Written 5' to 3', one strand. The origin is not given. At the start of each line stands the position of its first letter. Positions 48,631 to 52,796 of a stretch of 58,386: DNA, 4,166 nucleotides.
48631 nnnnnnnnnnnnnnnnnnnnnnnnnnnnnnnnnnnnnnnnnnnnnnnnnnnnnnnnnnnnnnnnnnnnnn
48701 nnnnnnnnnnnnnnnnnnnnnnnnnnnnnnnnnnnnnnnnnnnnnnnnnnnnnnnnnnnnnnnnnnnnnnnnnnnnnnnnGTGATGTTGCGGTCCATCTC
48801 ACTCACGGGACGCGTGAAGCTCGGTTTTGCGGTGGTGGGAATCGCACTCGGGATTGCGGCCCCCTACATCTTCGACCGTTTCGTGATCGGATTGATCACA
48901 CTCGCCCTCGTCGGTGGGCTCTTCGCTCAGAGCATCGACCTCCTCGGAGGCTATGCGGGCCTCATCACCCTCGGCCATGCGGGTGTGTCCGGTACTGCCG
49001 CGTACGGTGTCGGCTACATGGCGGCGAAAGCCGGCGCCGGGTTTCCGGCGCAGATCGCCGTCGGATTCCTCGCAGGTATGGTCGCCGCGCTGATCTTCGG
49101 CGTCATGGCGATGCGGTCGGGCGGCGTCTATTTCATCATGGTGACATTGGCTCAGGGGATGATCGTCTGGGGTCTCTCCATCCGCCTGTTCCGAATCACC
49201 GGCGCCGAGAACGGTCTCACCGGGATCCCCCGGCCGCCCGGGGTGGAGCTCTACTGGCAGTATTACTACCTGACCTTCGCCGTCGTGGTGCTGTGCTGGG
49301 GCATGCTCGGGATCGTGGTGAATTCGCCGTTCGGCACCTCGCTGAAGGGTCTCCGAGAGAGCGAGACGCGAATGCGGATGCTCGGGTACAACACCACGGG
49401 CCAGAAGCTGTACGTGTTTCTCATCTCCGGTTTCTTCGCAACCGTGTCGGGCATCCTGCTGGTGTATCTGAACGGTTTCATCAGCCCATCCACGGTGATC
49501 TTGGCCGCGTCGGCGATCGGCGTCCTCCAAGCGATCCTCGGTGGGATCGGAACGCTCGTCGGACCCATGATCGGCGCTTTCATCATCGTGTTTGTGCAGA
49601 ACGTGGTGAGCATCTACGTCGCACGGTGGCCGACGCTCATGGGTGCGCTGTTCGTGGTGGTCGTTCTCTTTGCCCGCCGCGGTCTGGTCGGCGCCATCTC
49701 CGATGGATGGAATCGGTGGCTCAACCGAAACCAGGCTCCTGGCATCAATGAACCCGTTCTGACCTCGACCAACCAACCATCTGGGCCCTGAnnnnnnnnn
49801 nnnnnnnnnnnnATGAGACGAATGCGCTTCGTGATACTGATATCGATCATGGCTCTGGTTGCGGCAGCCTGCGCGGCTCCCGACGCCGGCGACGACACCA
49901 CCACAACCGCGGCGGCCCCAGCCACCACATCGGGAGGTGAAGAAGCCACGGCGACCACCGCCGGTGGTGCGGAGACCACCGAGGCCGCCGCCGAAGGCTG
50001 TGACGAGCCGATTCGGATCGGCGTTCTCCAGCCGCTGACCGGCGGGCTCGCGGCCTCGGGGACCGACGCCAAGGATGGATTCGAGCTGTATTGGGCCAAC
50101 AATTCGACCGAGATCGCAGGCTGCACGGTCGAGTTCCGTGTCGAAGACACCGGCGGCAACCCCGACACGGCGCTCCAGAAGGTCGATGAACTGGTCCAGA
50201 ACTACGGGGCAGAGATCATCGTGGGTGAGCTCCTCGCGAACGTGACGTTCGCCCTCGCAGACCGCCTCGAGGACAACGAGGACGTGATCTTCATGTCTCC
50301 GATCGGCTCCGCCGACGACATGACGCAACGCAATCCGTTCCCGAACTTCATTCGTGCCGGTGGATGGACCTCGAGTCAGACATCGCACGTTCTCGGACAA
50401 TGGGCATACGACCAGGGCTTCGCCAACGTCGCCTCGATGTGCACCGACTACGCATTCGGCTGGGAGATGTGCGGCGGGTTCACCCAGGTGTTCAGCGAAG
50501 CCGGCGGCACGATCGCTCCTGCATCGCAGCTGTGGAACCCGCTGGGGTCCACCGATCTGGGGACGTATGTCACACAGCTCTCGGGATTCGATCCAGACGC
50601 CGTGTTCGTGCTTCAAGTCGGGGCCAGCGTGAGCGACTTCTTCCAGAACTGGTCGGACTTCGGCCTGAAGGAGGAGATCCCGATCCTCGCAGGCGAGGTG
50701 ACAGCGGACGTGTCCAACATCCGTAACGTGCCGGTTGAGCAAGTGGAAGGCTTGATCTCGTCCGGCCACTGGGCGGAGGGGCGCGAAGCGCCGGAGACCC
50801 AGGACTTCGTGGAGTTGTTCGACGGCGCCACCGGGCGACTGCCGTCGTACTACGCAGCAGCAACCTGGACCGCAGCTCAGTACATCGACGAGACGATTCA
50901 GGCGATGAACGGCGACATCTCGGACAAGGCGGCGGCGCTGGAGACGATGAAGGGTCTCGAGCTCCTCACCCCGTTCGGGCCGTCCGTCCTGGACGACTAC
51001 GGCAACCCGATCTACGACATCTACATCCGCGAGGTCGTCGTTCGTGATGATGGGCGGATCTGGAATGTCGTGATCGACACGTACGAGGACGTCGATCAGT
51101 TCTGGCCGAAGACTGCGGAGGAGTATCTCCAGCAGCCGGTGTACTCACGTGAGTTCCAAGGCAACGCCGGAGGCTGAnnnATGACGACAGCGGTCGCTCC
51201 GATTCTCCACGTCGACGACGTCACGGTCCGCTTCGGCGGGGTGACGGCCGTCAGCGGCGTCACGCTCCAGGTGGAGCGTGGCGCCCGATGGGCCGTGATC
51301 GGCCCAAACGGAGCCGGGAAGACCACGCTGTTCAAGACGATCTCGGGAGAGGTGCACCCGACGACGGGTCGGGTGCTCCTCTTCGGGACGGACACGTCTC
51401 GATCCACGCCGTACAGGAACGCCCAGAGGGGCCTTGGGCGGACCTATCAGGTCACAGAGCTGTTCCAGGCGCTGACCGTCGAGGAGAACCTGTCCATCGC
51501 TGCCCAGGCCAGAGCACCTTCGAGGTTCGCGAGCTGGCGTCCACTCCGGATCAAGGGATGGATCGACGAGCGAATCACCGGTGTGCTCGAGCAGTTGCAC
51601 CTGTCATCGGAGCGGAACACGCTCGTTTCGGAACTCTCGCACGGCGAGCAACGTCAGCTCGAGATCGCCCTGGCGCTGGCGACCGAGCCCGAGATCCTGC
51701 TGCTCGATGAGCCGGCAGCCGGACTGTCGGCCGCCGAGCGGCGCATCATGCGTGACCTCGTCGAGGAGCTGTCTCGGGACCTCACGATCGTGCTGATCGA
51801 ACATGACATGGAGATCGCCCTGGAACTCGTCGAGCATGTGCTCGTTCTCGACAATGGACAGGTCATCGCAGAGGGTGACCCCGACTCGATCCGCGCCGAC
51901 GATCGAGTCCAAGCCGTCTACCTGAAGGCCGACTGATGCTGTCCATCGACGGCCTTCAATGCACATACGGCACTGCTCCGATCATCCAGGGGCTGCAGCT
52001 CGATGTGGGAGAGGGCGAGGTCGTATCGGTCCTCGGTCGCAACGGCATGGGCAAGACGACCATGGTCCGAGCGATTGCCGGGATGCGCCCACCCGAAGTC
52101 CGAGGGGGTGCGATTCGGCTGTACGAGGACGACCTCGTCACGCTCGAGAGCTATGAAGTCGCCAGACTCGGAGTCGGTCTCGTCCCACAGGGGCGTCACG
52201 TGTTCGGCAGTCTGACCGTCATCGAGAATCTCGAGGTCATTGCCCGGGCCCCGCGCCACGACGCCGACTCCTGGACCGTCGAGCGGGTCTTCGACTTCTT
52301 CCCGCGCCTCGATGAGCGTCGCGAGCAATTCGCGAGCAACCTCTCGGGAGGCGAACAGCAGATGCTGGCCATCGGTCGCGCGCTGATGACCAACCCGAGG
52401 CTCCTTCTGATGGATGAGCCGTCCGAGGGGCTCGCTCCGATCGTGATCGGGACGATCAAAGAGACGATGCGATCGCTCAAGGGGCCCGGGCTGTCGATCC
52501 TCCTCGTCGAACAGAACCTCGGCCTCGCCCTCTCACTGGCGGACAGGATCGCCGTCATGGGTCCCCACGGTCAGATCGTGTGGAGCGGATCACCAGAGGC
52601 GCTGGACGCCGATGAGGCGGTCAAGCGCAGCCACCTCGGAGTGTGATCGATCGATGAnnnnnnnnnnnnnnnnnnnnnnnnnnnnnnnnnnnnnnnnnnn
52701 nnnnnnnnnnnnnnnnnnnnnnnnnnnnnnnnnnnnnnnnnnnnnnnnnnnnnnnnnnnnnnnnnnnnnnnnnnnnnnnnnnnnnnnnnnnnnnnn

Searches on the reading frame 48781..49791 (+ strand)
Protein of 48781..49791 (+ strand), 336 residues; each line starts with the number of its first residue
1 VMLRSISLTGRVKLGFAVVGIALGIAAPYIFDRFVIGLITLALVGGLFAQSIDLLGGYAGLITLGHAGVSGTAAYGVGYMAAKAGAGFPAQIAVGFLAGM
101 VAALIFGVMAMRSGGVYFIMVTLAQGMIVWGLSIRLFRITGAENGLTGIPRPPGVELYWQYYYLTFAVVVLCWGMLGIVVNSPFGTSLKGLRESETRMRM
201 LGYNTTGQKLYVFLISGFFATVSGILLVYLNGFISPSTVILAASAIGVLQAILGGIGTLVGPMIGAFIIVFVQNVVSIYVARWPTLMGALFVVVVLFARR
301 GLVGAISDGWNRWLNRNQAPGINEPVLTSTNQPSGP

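Call 23: search_protein_families(library=pfam, proteins=[window:48781-49791:+])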
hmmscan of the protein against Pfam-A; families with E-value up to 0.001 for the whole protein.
window:48781-49791:+ (336 aa): 1 family
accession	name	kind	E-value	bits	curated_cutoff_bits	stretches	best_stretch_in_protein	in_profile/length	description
PF02653.21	BPD_transp_2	-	8e-32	110.9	26.8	1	36-294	3-268/269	Branched-chain amino acid transport system / permease component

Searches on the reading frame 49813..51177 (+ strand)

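Call 23: search_protein_families(library=pfam, proteins=[window:49813-51177:+])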
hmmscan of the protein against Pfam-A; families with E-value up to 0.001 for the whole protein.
window:49813-51177:+ (454 aa): 4 families
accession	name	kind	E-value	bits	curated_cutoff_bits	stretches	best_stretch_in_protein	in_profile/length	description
PF13458.12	Peripla_BP_6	-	3.2e-56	191.9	31.7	1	66-409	1-339/343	Periplasmic binding protein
PF13433.12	Peripla_BP_5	-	2.3e-21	76.8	27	1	67-399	1-326/363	Periplasmic binding protein domain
PF01094.35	ANF_receptor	-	2.6e-06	27.2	25.4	1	99-287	18-204/353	Receptor family ligand binding region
PF21827.1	New_glue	-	1.8e-05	24.8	31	1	4-59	1-55/94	New glue protein family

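Call 63: search_protein_families(library=ncbifam, proteins=[window:49813-51177:+], max_evalue=0.00001)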
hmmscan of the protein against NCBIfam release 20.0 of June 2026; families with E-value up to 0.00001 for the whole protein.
window:49813-51177:+ (454 aa): 3 families
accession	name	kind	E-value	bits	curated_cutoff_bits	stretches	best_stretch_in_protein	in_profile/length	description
TIGR03407.1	urea_ABC_UrtA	exception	2.5e-15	56.3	492.75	1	67-427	1-355/361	urea ABC transporter substrate-binding protein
NF011933.0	PRK15404.1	subfamily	2.7e-09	36.6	477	1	55-397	15-348/370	high-affinity branched-chain amino acid ABC transporter substrate-binding protein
TIGR03669.1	urea_ABC_arch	equivalog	5.3e-06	25.6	494.8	1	68-337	2-263/375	urea ABC transporter substrate-binding protein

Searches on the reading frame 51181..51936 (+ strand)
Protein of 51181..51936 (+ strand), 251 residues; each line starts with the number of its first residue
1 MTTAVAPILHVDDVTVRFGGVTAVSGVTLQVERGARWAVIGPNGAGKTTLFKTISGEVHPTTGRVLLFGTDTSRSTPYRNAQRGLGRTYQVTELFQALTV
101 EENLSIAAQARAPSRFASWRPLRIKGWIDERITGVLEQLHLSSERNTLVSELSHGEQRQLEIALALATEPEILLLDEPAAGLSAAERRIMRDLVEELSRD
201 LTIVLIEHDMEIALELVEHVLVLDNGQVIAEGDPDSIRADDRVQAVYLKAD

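Call 23: search_protein_families(library=pfam, proteins=[window:51181-51936:+])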
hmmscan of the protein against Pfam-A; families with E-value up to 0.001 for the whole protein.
window:51181-51936:+ (251 aa): 4 families
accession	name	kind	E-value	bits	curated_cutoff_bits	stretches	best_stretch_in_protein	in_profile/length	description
PF00005.33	ABC_tran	-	2.5e-33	116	25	1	25-179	2-136/137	ABC transporter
PF13304.12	AAA_21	-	4.2e-10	40.6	27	1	135-206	221-296/304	AAA domain, putative AbiEii toxin, Type IV TA system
PF12399.14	BCA_ABC_TP_C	-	1.5e-07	31.3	25.5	1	227-248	1-22/27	Branched-chain amino acid ATP-binding cassette transporter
PF02463.25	SMC_N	-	1.8e-05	24.7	40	0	131-213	135-202/220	RecF/RecN/SMC N terminal domain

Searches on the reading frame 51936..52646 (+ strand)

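Call 23: search_protein_families(library=pfam, proteins=[window:51936-52646:+])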
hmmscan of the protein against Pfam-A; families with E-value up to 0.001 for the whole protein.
window:51936-52646:+ (236 aa): 2 families
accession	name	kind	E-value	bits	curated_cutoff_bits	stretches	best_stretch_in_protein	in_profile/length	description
PF00005.33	ABC_tran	-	1.5e-27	97.3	25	1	18-163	2-136/137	ABC transporter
PF13304.12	AAA_21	-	3.4e-05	24.5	27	0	89-187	176-292/304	AAA domain, putative AbiEii toxin, Type IV TA system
